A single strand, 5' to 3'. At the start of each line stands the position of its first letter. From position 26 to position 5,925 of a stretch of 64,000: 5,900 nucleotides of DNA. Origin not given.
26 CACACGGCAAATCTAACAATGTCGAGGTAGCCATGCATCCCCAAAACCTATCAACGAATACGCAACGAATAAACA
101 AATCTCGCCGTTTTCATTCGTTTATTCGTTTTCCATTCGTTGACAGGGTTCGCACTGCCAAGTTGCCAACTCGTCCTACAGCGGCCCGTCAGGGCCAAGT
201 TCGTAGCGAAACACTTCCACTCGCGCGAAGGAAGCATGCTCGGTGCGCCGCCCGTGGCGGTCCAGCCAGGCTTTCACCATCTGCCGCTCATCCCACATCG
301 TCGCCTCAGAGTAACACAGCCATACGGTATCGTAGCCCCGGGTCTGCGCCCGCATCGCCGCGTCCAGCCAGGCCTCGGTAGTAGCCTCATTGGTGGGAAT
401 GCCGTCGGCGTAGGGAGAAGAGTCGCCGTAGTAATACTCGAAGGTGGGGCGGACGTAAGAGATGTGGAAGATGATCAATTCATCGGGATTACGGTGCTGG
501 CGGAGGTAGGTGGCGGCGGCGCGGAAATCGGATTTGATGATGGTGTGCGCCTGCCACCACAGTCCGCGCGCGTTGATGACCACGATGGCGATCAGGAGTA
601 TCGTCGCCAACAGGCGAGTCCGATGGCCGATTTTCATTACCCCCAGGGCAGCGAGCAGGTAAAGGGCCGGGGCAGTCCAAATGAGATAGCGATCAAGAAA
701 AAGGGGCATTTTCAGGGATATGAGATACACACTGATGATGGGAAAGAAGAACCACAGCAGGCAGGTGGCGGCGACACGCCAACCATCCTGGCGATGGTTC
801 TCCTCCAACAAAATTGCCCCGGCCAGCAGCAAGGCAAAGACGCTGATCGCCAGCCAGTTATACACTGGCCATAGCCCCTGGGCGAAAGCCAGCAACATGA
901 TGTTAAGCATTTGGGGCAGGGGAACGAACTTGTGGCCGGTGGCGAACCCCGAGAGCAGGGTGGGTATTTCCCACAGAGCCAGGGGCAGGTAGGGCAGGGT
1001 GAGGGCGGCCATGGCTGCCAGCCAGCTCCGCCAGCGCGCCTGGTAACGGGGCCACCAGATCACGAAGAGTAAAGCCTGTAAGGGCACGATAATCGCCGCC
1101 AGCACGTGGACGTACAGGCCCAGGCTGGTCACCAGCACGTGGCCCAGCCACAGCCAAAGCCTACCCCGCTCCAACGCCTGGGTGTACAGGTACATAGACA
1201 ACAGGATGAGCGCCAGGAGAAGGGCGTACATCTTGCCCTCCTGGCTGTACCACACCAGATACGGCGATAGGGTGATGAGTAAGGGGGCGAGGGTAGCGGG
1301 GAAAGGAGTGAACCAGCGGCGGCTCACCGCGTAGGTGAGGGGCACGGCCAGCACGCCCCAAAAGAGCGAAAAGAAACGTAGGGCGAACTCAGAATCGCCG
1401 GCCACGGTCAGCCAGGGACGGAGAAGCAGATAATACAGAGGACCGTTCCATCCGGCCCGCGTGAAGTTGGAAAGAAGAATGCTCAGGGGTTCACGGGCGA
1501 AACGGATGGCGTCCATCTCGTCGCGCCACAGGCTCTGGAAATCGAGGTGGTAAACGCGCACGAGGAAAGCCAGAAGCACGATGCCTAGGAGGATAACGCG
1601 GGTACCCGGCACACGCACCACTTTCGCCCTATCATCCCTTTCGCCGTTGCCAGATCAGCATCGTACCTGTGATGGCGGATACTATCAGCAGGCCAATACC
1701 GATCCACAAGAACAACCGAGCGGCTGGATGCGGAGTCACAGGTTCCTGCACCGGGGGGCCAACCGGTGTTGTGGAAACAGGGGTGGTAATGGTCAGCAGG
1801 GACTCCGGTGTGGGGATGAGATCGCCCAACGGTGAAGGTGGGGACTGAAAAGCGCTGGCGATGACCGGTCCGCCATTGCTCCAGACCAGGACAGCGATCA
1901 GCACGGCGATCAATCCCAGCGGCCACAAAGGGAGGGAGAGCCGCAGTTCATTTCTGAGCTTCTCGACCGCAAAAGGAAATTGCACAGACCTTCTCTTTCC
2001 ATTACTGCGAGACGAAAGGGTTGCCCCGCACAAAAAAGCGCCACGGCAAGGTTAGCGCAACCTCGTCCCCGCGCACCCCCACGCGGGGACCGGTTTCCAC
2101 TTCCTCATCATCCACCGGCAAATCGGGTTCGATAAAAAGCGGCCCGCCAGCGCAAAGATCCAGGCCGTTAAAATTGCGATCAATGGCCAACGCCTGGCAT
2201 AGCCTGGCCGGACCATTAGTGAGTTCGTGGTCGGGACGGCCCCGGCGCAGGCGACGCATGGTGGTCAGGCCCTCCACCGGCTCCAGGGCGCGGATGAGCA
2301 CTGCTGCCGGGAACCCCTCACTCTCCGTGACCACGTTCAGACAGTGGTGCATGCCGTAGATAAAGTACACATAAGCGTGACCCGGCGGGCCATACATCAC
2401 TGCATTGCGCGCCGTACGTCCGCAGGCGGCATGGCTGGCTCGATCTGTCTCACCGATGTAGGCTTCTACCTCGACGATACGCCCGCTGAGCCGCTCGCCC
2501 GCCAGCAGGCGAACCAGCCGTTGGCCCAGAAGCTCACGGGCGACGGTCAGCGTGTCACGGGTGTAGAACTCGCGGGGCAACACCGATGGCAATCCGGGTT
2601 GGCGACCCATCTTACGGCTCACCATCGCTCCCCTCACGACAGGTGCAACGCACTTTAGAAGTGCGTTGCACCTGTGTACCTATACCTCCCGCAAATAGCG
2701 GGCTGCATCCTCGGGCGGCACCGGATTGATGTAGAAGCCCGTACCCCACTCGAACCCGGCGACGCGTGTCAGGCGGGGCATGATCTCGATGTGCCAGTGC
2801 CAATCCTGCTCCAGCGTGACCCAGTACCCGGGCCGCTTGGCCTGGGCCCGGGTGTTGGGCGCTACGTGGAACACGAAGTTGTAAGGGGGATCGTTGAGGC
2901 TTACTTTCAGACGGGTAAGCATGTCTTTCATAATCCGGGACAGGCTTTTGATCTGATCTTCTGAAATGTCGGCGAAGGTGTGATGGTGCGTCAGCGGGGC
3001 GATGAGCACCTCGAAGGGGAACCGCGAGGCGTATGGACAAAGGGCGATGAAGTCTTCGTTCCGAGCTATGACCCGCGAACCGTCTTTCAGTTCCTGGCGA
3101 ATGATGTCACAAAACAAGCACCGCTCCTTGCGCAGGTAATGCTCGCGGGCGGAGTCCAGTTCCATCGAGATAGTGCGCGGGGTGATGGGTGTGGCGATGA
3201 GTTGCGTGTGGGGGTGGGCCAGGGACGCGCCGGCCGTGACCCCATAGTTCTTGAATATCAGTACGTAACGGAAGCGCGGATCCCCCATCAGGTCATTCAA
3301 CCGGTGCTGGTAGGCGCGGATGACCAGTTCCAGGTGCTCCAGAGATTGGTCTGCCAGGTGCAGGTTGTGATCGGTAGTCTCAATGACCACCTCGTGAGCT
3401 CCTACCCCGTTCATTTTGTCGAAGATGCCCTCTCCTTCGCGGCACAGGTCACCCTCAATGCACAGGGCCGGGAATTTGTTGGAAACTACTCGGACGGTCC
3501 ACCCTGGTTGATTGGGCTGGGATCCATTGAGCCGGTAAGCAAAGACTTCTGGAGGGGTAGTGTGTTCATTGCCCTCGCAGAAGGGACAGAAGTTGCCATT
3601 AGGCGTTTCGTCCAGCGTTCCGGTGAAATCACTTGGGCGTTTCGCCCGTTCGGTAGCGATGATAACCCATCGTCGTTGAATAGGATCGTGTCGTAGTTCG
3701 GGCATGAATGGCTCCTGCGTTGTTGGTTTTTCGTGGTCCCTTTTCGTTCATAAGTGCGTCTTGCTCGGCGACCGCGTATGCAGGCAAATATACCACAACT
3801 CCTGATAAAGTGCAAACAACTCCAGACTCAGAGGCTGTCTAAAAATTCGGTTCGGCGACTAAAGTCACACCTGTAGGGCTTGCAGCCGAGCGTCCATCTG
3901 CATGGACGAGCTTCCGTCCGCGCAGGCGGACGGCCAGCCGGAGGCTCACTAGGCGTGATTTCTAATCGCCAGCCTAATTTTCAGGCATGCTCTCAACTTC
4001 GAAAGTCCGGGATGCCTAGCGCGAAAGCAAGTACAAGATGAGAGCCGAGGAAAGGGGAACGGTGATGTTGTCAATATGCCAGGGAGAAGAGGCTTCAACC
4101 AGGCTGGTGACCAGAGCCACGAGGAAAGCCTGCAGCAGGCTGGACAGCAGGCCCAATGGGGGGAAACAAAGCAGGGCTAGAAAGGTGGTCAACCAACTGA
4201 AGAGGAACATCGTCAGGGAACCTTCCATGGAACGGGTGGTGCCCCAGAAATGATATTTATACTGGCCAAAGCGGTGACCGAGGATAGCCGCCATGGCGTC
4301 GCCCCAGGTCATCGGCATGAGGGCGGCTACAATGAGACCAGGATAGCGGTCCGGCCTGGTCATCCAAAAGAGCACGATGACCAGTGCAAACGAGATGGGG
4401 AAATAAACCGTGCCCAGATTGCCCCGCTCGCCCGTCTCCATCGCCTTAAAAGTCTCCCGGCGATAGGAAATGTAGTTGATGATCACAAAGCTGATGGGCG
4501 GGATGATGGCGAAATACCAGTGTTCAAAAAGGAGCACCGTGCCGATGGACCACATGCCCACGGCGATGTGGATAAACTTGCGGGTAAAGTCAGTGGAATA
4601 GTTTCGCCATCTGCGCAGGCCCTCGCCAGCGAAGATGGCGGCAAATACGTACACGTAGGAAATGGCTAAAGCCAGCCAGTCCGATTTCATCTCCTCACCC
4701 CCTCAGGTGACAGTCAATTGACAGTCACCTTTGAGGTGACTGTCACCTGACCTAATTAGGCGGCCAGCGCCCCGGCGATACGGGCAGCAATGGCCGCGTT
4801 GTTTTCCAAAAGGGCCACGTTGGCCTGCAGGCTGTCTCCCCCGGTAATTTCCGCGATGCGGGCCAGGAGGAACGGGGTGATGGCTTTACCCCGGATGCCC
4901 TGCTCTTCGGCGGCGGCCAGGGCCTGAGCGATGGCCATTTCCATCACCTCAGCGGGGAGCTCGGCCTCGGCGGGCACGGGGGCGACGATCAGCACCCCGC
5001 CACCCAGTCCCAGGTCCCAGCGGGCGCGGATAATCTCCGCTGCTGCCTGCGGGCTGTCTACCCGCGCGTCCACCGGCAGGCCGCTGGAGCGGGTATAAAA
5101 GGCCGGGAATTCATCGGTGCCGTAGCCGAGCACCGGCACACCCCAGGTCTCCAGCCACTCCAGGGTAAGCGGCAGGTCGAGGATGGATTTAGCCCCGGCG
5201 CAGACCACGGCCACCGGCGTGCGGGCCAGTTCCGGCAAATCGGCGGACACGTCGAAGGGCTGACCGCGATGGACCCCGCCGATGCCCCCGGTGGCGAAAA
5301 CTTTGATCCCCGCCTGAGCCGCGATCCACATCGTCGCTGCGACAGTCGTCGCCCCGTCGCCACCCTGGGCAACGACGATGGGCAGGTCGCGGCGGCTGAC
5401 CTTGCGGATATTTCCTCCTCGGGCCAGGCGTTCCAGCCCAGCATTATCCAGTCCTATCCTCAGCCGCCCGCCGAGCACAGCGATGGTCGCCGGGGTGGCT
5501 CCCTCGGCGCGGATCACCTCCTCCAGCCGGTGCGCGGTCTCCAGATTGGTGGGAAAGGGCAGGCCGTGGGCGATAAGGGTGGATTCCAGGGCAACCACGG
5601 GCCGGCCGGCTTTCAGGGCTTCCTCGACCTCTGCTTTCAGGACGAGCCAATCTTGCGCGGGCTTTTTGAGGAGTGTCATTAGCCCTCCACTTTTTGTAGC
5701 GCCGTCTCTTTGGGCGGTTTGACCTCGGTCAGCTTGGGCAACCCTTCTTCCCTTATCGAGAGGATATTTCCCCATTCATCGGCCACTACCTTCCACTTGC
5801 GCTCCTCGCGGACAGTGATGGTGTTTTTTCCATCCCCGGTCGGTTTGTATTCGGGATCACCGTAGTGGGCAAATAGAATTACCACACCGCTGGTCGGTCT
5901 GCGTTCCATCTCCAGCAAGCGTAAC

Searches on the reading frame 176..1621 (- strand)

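Call 44: search_protein_families(library=pfam, max_evalue=0.00001, proteins=[window:176-1621:-])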
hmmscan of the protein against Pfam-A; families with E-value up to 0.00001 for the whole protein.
window:176-1621:- (481 aa): 1 family
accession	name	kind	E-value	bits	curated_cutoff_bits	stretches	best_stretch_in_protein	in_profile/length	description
PF13231.12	PMT_2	-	6.4e-11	43.2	26.1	1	60-208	3-150/160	Dolichyl-phosphate-mannose-protein mannosyltransferase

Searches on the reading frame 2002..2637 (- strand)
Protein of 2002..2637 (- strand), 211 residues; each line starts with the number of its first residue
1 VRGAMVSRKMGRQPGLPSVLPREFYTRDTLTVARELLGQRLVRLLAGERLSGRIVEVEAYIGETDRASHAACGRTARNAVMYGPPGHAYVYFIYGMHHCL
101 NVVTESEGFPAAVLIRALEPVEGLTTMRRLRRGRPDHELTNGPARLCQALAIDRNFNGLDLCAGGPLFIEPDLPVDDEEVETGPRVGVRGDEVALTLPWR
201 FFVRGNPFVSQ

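Call 44: search_protein_families(library=pfam, max_evalue=0.00001, proteins=[window:2002-2637:-])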
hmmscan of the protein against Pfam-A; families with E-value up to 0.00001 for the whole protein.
window:2002-2637:- (211 aa): 1 family
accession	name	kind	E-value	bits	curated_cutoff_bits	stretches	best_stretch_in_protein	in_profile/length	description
PF02245.21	Pur_DNA_glyco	-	7e-72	241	27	1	23-207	1-181/181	Methylpurine-DNA glycosylase (MPG)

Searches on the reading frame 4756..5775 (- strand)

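Call 44: search_protein_families(library=pfam, max_evalue=0.00001, proteins=[window:4756-5775:-])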
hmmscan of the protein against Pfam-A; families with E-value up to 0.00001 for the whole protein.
window:4756-5775:- (339 aa): 1 family
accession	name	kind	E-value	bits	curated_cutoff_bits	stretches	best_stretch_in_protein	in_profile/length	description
PF04227.17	Indigoidine_A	-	1.9e-129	431.6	25.2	1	49-334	1-289/291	Indigoidine synthase A like protein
